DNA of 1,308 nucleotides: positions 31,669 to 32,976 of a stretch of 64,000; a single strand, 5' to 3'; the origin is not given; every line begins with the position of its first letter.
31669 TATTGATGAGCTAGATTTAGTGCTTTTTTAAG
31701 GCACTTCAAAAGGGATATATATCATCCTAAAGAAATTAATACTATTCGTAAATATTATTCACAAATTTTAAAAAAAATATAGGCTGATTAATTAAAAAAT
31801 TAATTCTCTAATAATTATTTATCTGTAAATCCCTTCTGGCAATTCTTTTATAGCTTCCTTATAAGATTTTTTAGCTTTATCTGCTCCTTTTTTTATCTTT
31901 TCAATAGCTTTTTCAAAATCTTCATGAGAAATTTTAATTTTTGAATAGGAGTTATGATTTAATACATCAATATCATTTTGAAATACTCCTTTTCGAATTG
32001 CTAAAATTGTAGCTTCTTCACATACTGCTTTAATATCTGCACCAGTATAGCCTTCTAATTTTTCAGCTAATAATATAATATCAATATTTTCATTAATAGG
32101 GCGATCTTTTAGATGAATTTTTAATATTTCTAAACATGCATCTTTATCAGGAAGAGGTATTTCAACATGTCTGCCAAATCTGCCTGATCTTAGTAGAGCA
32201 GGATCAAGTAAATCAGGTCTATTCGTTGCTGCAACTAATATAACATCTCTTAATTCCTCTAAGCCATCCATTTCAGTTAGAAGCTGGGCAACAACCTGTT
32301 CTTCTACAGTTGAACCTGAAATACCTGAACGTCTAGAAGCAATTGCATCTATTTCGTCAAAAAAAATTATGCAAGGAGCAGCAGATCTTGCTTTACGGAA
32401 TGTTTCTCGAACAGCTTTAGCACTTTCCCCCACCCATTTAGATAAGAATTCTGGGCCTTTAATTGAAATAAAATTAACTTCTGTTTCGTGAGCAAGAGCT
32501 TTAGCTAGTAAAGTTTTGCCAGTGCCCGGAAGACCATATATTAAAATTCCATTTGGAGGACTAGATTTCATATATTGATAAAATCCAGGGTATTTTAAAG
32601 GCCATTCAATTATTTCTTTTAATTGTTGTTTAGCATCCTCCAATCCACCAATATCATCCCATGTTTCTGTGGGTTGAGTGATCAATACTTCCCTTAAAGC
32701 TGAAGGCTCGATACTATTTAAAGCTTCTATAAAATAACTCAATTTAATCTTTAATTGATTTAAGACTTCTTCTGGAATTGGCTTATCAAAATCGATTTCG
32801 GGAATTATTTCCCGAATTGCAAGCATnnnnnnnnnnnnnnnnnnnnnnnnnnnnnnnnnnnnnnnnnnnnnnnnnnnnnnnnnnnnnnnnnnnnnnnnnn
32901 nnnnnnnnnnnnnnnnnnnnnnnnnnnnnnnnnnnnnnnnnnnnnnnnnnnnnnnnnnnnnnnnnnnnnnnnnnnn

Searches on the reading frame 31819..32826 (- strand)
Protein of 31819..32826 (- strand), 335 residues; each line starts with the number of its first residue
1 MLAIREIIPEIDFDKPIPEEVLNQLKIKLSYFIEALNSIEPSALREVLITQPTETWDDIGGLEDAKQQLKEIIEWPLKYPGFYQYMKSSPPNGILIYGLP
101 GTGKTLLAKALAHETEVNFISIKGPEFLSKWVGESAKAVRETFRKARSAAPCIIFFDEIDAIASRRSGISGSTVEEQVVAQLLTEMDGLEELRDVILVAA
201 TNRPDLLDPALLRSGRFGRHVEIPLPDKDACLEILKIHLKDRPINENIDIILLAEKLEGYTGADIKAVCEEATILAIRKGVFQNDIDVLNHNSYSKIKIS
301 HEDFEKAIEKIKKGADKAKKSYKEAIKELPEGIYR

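Call 9: search_protein_families(library=pfam, proteins=[window:31819-32826:-], max_evalue=0.001)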
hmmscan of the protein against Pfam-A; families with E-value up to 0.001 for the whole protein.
window:31819-32826:- (335 aa): 10 families
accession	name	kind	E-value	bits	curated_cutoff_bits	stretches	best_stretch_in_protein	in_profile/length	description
PF00004.35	AAA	-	4.2e-47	160.3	21.2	1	94-225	1-131/131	ATPase family associated with various cellular activities (AAA)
PF17862.7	AAA_lid_3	-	2.2e-12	46.7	27.2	1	247-281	1-35/45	AAA+ lid domain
PF13191.12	AAA_16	-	2.6e-06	28.4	32.6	1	88-143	22-82/167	AAA ATPase domain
PF05496.18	RuvB_N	-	1.4e-05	25.3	27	1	88-218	30-154/159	Holliday junction DNA helicase RuvB P-loop domain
PF07728.20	AAA_5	-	2.5e-05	24.7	22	1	94-212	2-136/139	AAA domain (dynein-related subfamily)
PF13173.12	AAA_14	-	0.0002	21.8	27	1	94-164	5-76/129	AAA domain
PF06068.19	TIP49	-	0.00029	20.6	23.8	1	93-146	52-106/347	TIP49 P-loop domain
PF13401.12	AAA_22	-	0.00042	21.1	27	0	94-126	8-43/130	AAA domain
PF24883.2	NPHP3_N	-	0.00056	20.6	24.8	0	74-116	4-47/164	Nephrocystin 3, N-terminal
PF07724.20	AAA_2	-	0.00065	20.2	27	0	94-187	6-100/166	AAA domain (Cdc48 subfamily)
